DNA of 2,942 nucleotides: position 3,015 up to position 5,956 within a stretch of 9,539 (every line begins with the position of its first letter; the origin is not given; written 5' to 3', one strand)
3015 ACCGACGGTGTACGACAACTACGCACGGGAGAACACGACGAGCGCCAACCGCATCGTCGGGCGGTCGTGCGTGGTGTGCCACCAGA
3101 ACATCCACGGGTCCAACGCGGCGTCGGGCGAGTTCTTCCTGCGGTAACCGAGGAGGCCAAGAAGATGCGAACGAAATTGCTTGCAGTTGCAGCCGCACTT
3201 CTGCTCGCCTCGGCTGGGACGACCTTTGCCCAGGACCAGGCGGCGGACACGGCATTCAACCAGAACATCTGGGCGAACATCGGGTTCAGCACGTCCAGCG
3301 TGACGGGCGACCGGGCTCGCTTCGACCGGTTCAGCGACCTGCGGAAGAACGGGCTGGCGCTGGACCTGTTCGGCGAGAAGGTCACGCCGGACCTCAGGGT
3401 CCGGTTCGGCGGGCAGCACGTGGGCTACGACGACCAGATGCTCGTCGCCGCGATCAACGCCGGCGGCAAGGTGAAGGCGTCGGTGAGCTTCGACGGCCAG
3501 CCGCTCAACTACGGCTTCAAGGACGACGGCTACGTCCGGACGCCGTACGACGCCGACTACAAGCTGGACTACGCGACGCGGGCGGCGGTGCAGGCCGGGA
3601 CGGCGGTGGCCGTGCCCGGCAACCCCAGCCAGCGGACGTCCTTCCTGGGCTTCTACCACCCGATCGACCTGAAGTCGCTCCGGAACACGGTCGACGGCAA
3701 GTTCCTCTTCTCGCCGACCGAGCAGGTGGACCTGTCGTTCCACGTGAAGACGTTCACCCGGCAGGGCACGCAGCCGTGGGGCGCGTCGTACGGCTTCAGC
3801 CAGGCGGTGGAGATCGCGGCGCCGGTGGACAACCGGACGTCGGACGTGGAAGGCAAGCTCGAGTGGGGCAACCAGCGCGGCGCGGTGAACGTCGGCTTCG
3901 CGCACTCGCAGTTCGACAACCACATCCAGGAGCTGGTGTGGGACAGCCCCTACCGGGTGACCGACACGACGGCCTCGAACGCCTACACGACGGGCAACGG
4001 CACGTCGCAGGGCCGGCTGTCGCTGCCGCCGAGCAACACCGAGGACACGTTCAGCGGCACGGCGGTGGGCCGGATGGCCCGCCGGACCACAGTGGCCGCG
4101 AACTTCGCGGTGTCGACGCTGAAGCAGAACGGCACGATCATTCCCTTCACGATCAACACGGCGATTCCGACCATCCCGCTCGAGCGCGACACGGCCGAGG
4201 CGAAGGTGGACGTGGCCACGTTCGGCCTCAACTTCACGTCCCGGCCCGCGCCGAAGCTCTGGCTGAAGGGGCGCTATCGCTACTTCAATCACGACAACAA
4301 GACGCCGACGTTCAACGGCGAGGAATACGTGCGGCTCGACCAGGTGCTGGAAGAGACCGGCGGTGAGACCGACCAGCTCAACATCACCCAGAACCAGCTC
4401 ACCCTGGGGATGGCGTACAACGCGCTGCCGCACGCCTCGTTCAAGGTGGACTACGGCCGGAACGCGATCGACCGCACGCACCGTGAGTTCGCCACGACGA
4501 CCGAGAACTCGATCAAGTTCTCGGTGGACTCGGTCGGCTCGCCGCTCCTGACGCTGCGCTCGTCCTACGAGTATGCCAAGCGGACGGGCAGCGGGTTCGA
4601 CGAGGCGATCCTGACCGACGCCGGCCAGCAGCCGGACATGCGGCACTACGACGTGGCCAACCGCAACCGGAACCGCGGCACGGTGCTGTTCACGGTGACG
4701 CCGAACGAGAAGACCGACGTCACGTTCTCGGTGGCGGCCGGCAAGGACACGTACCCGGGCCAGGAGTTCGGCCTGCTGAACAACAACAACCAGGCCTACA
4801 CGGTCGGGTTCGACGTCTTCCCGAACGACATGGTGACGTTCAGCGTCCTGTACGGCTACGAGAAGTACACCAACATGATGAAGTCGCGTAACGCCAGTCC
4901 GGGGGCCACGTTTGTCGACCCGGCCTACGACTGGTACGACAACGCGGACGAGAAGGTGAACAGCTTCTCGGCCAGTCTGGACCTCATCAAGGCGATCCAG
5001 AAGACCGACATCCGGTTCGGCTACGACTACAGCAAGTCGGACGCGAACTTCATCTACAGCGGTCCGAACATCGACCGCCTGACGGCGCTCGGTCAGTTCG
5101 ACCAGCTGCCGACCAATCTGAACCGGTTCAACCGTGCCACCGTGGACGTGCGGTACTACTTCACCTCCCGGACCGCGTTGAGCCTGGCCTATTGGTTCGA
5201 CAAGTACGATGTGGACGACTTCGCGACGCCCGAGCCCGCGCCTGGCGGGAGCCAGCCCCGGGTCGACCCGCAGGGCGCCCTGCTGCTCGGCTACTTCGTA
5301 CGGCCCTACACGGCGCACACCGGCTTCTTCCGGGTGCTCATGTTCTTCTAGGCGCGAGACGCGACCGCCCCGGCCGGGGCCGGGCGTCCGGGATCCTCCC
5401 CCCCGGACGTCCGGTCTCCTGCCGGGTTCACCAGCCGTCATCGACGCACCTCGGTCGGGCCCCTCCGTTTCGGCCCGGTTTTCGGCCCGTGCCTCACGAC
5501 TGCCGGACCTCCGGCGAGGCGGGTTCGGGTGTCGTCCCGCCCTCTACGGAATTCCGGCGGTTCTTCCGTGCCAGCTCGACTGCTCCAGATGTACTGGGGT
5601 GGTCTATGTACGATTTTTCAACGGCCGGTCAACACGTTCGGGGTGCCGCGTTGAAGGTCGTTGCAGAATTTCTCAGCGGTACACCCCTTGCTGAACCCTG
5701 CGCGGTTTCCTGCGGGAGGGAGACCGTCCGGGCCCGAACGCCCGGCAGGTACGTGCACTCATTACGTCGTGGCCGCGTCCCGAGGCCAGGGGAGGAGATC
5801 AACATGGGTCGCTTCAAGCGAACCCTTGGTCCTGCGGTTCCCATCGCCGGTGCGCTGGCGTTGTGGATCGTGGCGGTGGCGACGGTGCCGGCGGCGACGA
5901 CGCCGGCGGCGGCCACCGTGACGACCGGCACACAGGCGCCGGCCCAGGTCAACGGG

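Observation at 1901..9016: Complete promoter-cytochrome-porin electron conduit module duplicated in tandem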

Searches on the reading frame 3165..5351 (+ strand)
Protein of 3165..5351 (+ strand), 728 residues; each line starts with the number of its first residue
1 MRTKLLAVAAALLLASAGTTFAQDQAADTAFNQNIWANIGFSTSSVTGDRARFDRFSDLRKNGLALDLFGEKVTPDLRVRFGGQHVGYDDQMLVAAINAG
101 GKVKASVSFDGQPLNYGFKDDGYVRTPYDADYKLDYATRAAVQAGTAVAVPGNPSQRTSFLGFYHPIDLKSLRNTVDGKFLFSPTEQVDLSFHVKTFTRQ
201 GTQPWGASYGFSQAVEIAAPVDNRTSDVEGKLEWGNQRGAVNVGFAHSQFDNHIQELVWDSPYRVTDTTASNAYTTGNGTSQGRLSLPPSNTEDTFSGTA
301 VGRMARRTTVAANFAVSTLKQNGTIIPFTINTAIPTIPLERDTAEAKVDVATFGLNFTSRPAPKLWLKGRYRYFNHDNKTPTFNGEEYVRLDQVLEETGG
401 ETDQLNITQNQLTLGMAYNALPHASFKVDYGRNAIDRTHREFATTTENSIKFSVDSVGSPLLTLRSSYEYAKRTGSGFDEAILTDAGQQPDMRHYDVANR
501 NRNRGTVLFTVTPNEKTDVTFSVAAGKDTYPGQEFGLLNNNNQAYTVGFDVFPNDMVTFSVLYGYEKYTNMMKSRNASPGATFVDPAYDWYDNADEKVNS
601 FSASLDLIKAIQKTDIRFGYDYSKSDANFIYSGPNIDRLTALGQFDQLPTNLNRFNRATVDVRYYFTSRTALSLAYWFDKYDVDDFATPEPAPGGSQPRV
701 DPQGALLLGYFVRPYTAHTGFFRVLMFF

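Call 4: search_protein_families(library=ncbifam, proteins=[window:3165-5351:+], max_evalue=0.01)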
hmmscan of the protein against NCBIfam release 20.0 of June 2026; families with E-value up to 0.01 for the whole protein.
window:3165-5351:+ (728 aa): 2 families
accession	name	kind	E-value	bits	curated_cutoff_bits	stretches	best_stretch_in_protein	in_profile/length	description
TIGR03509.1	OMP_MtrB_PioB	subfamily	1.9e-63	215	240.05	1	77-687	45-625/662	MtrB/PioB family decaheme-associated outer membrane protein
NF041027.1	GSU2204_Se_pt_1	equivalog_domain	1.1e-12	47.5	350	1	219-472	196-448/580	GSU2204 family CXXCH-containing (seleno)protein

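Call 5: search_protein_families(library=pfam, proteins=[window:3165-5351:+], max_evalue=0.01)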
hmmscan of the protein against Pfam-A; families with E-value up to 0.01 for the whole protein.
window:3165-5351:+ (728 aa): 1 family
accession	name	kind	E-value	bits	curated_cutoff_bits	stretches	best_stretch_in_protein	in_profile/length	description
PF11854.14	MtrB_PioB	-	8.5e-80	269.5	23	1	76-718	35-625/635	Putative outer membrane beta-barrel porin, MtrB/PioB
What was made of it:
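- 3165..5351 (+): B1: MtrB/PioB-family outer-membrane beta-barrel (728 aa, with signal peptide). PF11854 at 269 bits (call 5).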

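Call 11: find_encoding_contigs(protein=window:3165-5351:+, flank=10000, max_places=6)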
Protein window:3165-5351:+ (728 aa): 1 contig read that carries it; 1 place shown.
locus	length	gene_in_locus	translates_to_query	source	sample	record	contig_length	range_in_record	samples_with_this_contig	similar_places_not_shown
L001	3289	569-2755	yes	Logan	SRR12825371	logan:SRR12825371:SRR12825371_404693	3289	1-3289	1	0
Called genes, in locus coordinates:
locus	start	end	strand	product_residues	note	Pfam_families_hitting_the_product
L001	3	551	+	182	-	?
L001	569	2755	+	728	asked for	PF11854:MtrB_PioB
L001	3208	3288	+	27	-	?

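Call 20: search_solved_structures(query=window:3165-5351:+, max_evalue=0.01, show_alignments=1)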
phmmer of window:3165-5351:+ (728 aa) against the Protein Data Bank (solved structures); distinct sequences matched with E-value up to 0.01: 1.
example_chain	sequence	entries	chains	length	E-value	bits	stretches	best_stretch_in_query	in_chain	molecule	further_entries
6r2q_B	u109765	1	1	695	3.1e-15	59.2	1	190-687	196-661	Uncharacterized protein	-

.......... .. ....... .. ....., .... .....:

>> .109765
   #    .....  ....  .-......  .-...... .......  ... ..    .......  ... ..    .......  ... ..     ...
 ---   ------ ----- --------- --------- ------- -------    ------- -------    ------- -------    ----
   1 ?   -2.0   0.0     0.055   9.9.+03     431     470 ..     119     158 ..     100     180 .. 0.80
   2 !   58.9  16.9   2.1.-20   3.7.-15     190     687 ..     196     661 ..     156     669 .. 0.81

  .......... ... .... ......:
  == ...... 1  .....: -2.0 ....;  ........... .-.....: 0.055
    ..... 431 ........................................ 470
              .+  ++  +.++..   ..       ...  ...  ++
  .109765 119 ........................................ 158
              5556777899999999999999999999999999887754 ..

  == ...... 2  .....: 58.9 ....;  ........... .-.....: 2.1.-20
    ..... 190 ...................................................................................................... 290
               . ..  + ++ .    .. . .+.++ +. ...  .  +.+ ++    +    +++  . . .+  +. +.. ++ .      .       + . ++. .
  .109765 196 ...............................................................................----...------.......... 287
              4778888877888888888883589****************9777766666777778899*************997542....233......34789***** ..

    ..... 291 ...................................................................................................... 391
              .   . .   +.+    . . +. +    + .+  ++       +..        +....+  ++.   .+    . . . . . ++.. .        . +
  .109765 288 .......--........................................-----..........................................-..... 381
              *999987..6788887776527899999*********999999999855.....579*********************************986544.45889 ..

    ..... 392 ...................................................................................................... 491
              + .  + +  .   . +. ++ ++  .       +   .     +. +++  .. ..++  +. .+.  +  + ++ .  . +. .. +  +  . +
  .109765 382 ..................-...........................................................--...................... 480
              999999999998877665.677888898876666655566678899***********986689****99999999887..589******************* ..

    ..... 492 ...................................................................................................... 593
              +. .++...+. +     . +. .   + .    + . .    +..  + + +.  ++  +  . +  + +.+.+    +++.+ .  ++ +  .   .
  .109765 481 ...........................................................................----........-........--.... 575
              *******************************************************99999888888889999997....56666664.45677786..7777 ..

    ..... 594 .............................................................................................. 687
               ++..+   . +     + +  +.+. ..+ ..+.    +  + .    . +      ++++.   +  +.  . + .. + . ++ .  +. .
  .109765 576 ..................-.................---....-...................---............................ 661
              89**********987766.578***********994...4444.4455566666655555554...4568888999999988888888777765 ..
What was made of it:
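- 3165..5351 (+): 6r2q_B by sequence at E 3e-15 (call 20).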

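Call 80: predict_structure(alignment_id=A8)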
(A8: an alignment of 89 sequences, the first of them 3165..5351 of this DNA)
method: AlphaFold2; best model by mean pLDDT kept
length: 728 residues; sequences in the alignment: 89
mean_pLDDT: 80.7   pTM: 0.74
mean pLDDT of the five models: 80.7, 80.1, 79.4, 78.3, 77.7
residues with pLDDT >= 90: 329; 70-90: 224; 50-70: 112; < 50: 63
segments of 3 or more residues with pLDDT < 50: 1-32, 117-121, 688-711
pLDDT, mean of each block of 10 residues (from residue 1): 42 36 29 72 81 62 75 89 86 93 95 65 55 78 70 55 59 95 96 96 74 68 96 95 98 89 72 60 86 98 86 97 82 69 91 93 86 97 71 59 90 93 90 91 91 86 94 87 65 66 96 92 96 85 97 93 97 76 81 94 95 95 93 91 84 93 92 94 65 37 34 79 89
secondary structure, 60 per line:
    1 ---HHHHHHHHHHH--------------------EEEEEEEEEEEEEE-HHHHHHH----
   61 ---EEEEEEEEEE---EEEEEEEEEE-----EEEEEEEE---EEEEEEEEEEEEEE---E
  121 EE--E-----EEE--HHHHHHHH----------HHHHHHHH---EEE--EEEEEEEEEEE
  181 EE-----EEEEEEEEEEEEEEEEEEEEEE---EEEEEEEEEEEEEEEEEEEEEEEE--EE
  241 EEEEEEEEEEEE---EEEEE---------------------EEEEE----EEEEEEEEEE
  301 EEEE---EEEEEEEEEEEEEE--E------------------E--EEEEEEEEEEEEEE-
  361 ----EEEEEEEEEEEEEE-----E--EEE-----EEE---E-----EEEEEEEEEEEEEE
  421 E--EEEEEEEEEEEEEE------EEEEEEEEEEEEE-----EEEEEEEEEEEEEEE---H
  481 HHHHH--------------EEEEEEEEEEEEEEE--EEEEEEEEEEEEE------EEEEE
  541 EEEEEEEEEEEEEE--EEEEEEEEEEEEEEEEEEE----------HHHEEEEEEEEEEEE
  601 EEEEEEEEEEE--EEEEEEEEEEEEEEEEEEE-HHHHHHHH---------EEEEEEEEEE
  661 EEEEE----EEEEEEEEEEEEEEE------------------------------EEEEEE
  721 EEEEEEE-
elements in order (helices of 4 or more, strands of 3 or more residues): H4-14 E35-48 H50-56 E64-73 E77-86 E92-99 E103-116 E120-122 E131-133 H136-143 H154-161 E165-167 E170-182 E188-209 E213-236 E239-252 E256-260 E282-286 E291-304 E308-321 E346-359 E365-378 E387-389 E395-397 E407-421 E424-437 E444-456 E462-476 H480-485 E500-514 E517-529 E536-554 E557-575 E589-611 E614-632 H634-641 E651-665 E670-684 E715-727
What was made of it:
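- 3165..5351 (+): AF2 model with pLDDT 81 (call 80).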

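Call 83: fold_search(model_id=the predicted structure, library=pdb)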
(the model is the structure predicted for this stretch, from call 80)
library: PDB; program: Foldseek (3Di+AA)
matches with E <= 10: 816; with E <= 0.001: 301
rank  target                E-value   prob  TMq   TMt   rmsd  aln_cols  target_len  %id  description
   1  6r2q_B                3.2e-35  1.00  0.78  0.87   4.0       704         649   17  Structure of the Mtr complex (released 2020-04-22)
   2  4aiq                  2.5e-11  1.00  0.41  0.44  10.1       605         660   12  The FrpB iron transporter from Neisseria meningitidis (F5-1 variant) (released 2013-01-23)
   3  4aip_A                2.2e-10  1.00  0.40  0.44  10.2       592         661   10  The FrpB iron transporter from Neisseria meningitidis (F3-3 variant) (released 2013-01-23)
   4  4aip_C                3.1e-10  1.00  0.42  0.45  10.1       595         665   10  The FrpB iron transporter from Neisseria meningitidis (F3-3 variant) (released 2013-01-23)
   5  4aip_B                3.1e-10  1.00  0.41  0.45   9.9       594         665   11  The FrpB iron transporter from Neisseria meningitidis (F3-3 variant) (released 2013-01-23)
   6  4b7o                  1.7e-09  1.00  0.40  0.44   9.9       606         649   12  THE FrpB IRON TRANSPORTER FROM NEISSERIA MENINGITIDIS (F5-1 VARIANT) APOPROTEIN FORM (released 2013-01-23)
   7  5fr8_A                3.5e-09  1.00  0.37  0.38  11.2       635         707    9  Crystal structure of the siderophore receptor PirA from Acinetobacter baumannii (released 2016-05-11)
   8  4rdt_A                4.3e-09  1.00  0.38  0.42  10.4       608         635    8  Structure of the bacterial Zn-transporter ZnuD from Neisseria meningitidis (flexible conformation bound to a zinc ion) (released 2015-08-19)
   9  2o5p_B                7.3e-09  1.00  0.34  0.33  17.2       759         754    9  Crystal structure of the full length ferric pyoverdine outer membrane receptor FpvA of Pseudomonas aeruginosa in its a (released 2007-10-30)
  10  4rdt_B                9.4e-09  1.00  0.38  0.43  10.1       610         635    8  Structure of the bacterial Zn-transporter ZnuD from Neisseria meningitidis (flexible conformation bound to a zinc ion) (released 2015-08-19)
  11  1nqg                  1.3e-08  1.00  0.37  0.44   9.6       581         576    8  OUTER MEMBRANE COBALAMIN TRANSPORTER (BTUB) FROM E. COLI, WITH BOUND CALCIUM (released 2003-04-29)
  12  5nc3                  1.7e-08  1.00  0.40  0.41  10.2       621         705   11  Crystal structure of the ferric enterobactin receptor (PfeA) from Pseudomonas aeruginosa in complex with the tris-catech (released 2018-03-21)
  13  5mzs                  1.7e-08  1.00  0.37  0.38  10.7       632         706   11  Crystal structure of the ferric enterobactin receptor (PfeA) mutant (R480A_Q482A) from Pseudomonas aeruginosa (released 2018-02-14)
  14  7zgx_A                1.9e-08  1.00  0.27  0.22  18.1       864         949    8  S-layer Deinoxanthin Binding Complex, C1 symmetry (released 2022-07-13)
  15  9nn6_A                2.0e-08  1.00  0.36  0.41   9.9       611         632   10  E. coli Cir in Complex with the RBD of Microcin V (released 2025-09-24)
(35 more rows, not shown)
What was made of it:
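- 3165..5351 (+): Foldseek hit to 6r2q_B at E 3e-35, TM 0.78/0.87 (call 83).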

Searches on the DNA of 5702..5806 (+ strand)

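Call 49: build_rna_model(alignment_id=A5, structure=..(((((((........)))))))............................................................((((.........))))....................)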
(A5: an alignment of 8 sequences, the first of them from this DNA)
Model R1 built from alignment A5 (8 sequences, 121 columns); structure: as given.
model positions 103; base pairs 11; branch points 1; effective number of sequences 2.62; information 0.59 bits per position. Calibrated on 0.2 Mb of random sequence (short: E-values are rough).
structure used (alignment columns):
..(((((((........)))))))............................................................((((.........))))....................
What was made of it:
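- Tried and rejected: I therefore built a covariance model from 8 seeds (call 49).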

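Call 50: search_with_rna_model(model_id=R1, sources=[window, L002, L003, L004, L005, L006, L007, L008, L009, L010, L011, L012, L013, L014, L015, L016, L017, L018, L019, L020, L021, L022, L023, L024, L025, L026, L027, L028, L029, L030, L031, L032, L033, L034, L035, L036, L037, L038, L039, L040, L041, L042, L043, L044, L045, L046, L047, L048, L049, L050, L051, L053, L054, L058, L060, L062, L063, L064, L068, L070, L071, L073, L074, L077, L078, L082, L088, L091], max_evalue=0.01, make_alignment=true)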
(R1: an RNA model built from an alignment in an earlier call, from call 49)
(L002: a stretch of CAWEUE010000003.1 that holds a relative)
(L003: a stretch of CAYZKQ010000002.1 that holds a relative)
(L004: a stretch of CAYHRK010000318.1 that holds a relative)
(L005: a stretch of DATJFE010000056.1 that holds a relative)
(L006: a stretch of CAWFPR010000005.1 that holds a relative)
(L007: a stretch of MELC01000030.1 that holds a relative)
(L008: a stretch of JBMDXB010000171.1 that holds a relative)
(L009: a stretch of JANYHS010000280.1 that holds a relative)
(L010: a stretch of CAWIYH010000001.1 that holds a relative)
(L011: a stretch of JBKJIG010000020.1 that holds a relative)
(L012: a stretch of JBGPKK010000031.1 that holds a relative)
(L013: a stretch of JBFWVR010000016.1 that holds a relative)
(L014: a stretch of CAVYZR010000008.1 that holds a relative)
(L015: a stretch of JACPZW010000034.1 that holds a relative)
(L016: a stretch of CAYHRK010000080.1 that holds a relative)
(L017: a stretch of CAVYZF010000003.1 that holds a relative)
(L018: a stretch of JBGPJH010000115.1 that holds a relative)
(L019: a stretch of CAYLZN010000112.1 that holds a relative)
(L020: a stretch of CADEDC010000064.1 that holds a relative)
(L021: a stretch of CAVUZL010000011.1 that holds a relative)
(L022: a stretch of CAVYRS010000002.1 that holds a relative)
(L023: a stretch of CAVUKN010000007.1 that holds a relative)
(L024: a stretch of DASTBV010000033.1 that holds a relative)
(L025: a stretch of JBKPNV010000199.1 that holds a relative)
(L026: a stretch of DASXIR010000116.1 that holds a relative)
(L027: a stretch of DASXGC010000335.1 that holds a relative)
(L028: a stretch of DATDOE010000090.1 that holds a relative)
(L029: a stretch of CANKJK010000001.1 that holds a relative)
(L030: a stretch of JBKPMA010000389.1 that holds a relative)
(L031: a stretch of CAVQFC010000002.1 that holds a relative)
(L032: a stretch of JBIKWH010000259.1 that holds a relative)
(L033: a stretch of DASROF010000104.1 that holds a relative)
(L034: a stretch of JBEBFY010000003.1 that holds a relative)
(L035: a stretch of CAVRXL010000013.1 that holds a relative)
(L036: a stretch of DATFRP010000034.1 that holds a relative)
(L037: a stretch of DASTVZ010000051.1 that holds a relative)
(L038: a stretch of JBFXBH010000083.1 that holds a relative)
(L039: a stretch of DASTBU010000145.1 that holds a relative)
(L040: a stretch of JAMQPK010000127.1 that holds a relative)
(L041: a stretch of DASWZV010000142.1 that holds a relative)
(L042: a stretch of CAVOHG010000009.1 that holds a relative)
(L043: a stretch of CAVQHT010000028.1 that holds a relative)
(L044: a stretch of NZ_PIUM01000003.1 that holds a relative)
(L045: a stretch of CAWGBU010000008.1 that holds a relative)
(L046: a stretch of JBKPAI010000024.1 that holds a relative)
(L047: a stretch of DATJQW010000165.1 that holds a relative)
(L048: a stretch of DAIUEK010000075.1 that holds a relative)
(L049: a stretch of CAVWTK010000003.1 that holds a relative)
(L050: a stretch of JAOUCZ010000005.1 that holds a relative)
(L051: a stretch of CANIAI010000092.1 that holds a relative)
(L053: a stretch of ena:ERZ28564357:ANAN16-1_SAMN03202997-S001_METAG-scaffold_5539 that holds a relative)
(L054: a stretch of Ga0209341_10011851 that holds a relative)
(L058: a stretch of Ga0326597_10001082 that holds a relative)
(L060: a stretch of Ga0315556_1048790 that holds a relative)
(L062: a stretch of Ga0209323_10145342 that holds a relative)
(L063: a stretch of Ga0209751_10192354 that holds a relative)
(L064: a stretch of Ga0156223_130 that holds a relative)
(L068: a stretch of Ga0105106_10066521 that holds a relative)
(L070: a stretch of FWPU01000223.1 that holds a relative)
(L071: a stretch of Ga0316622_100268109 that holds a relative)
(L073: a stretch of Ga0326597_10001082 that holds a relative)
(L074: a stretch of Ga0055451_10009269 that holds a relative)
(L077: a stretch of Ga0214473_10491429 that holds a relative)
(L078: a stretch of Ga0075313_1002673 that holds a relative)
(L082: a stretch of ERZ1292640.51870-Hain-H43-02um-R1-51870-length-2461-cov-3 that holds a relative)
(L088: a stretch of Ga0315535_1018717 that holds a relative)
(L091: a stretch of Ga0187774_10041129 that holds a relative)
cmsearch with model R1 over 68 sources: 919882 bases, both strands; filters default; matches with E-value up to 0.01: 27.
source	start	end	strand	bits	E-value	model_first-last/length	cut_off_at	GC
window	5702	5806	+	96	1.1e-17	1-103/103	no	0.69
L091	337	439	+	95.3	1.5e-17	1-103/103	no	0.66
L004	553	651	+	92.8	5.3e-17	1-103/103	no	0.66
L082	757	855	+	92.8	5.3e-17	1-103/103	no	0.66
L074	82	186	-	87.5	7e-16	1-103/103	no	0.69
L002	9899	10003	+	87.3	7.8e-16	1-103/103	no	0.66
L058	6477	6580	+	86.5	1.2e-15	1-103/103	no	0.64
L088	2126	2230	-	85.7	1.7e-15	1-103/103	no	0.67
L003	9886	10003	+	83.3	5.5e-15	1-103/103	no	0.73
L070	2125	2238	+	69.8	4.1e-12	1-103/103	no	0.78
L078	309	403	+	68.9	6.4e-12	1-103/103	no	0.64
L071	1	99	+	59.5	6.3e-10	5-103/103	5'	0.66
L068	660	753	-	57.6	1.6e-09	1-103/103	no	0.77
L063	1474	1577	+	53.5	1.2e-08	1-103/103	no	0.71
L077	1279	1371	-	52.7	1.7e-08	15-103/103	5'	0.69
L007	9908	10003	+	52.7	1.7e-08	1-103/103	no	0.61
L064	8572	8667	-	52.7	1.7e-08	1-103/103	no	0.61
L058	2856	2951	+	52.3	2.2e-08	1-103/103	no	0.72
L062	1019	1112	+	50.2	5.9e-08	1-103/103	no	0.66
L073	8666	8771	+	47.9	1.8e-07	1-103/103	no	0.64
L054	5012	5116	-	47.5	2.3e-07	1-103/103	no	0.65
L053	4786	4891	+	44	1.3e-06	1-103/103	no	0.62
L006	9904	10003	+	43.4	1.6e-06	1-103/103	no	0.62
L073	4857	4971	+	42.1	3.1e-06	1-103/103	no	0.7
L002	6255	6364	+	42.1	3.1e-06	1-103/103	no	0.61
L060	1542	1651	+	41.4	4.5e-06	1-103/103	no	0.65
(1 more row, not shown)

Alignment A6: 27 matches aligned to the model, 139 columns, each read 5' to 3' on its own strand. Consensus structure (alignment columns), stored with it:
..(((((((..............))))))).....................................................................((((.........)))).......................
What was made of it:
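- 5693..5803 (+): 5' leader of module 2. It holds hairpin 1 (5704-5725, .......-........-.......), a middle hairpin, hairpin 2 / box (5771-5787), and the RBS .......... Best covariance-model hit, 96 bits at 5702-5806 (call 50).
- The covariance model finds 27 leaders, each ending at the start codon of an A gene (call 50). The covariation alignment was fitted to the model (call 50).
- Tried and rejected: The model still misplaces hairpin 1 in W1, L002a and L060, which have a 7-nt loop (call 50).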
